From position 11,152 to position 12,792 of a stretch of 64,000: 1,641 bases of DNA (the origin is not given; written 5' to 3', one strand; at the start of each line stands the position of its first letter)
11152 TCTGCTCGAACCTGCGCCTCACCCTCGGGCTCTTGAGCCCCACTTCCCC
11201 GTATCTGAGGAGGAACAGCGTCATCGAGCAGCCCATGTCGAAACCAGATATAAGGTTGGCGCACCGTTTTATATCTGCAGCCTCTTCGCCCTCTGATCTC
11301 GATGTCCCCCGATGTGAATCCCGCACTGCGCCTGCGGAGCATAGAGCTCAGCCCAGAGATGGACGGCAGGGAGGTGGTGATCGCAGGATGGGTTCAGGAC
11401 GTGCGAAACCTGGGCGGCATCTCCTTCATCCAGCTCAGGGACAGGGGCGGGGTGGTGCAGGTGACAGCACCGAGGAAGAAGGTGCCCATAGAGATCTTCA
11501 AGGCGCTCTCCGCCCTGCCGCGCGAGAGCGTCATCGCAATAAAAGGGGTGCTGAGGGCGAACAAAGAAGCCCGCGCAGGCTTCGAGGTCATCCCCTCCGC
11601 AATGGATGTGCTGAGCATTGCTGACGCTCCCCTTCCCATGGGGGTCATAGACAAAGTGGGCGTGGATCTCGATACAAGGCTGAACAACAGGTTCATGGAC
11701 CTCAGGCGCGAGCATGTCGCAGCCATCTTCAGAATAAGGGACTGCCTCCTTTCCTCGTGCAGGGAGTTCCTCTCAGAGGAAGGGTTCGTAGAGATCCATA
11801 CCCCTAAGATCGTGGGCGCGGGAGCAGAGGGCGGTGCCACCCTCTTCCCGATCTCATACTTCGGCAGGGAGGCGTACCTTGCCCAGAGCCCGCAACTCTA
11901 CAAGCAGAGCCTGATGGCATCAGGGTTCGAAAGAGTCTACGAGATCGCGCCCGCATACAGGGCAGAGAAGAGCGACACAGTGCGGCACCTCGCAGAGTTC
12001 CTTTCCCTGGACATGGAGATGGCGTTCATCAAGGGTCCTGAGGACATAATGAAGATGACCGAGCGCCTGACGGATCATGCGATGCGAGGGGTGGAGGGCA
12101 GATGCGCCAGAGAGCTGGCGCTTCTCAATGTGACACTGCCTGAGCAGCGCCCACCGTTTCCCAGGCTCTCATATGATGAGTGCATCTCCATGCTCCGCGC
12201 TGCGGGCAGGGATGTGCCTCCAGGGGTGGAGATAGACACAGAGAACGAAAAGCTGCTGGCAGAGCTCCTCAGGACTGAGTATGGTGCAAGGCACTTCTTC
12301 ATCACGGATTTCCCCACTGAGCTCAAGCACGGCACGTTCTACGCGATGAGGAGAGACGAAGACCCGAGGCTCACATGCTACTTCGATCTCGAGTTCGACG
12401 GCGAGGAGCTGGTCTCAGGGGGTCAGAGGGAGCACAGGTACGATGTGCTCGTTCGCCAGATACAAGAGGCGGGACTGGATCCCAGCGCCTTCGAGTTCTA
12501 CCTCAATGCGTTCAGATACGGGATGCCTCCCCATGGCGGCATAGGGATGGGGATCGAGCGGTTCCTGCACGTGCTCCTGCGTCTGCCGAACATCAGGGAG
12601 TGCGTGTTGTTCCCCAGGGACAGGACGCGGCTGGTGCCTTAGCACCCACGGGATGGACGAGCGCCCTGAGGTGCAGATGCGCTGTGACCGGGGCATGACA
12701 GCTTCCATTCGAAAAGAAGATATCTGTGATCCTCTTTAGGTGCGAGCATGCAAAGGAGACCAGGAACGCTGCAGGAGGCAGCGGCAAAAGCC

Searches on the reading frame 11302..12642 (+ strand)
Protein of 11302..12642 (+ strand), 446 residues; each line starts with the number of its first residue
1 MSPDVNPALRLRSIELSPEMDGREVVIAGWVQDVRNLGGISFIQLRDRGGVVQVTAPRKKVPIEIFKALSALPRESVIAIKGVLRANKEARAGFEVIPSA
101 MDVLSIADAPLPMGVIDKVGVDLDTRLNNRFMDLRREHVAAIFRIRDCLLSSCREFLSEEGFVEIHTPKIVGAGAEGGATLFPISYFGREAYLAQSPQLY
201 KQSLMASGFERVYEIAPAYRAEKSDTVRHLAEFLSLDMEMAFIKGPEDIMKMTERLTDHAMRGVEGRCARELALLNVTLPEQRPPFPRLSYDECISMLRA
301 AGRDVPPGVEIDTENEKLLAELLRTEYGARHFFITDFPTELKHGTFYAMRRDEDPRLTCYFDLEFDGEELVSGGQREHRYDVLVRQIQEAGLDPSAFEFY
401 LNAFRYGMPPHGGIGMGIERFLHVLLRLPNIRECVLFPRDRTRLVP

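Call 31: search_protein_families(library=pfam, proteins=[window:11302-12642:+])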
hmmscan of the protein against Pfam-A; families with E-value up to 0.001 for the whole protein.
window:11302-12642:+ (446 aa): 2 families
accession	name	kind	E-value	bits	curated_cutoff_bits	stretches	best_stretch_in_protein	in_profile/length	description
PF00152.25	tRNA-synt_2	-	5.9e-89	298.6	25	1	123-440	2-307/308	tRNA synthetases class II (D, K and N)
PF01336.31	tRNA_anti-codon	-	7.7e-13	48.6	27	1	25-101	1-72/75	OB-fold nucleic acid binding domain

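Call 34: find_homologous_proteins(query=window:11302-12642:+, max_evalue=1e-50)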
Query window:11302-12642:+ (446 aa): 7904 proteins with E <= 1e-50 among 8000 candidates; the best 120 are listed.
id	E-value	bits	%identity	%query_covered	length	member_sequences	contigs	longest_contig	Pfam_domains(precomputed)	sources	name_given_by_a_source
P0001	6.9e-298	1005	100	100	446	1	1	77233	PF01336.32,PF00152.26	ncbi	ncbi:MAG: aspartate--tRNA(Asn) ligase [Candidatus Thermoplasmatota archaeon]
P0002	2.0e-205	701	68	100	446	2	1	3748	PF01336.32,PF00152.26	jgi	jgi:nondiscriminating aspartyl-tRNA synthetase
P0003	4.6e-203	693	67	98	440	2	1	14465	PF01336.32,PF00152.26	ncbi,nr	ncbi:MAG: aspartate--tRNA(Asn) ligase [Euryarchaeota archaeon]|nr:aspartate--tRNA(Asn) ligase [Eurya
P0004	7.9e-184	630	63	98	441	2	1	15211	PF01336.32,PF00152.26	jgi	jgi:aspartyl-tRNA synthetase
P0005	1.7e-181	622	62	98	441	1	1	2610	PF01336.32,PF00152.26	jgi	jgi:aspartyl-tRNA synthetase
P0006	2.1e-179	615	62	98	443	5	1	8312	PF01336.32,PF00152.26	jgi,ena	-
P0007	5.1e-176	604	60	100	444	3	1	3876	PF01336.32,PF00152.26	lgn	-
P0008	5.1e-176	604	60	98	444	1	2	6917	PF01336.32,PF00152.26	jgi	-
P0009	8.8e-175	600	60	99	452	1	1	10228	PF01336.32,PF00152.26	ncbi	-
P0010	7.5e-173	593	59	97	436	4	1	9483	PF01336.32,PF00152.26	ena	-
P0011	8.3e-173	593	61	98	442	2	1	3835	PF01336.32,PF00152.26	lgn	-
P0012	9.0e-173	593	61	97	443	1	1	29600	PF01336.32,PF00152.26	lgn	-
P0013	1.2e-172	593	59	97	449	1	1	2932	PF01336.32,PF00152.26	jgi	jgi:aspartyl-tRNA synthetase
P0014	4.1e-172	591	59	97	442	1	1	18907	PF01336.32,PF00152.26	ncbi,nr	ncbi:MAG: aspartate--tRNA(Asn) ligase [Thermoplasmata archaeon]|nr:aspartate--tRNA(Asn) ligase [Ther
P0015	6.7e-172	590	60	97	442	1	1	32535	PF01336.32,PF00152.26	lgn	-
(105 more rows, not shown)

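Call 57: find_encoding_contigs(protein=P0001, flank=10000, max_places=3)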
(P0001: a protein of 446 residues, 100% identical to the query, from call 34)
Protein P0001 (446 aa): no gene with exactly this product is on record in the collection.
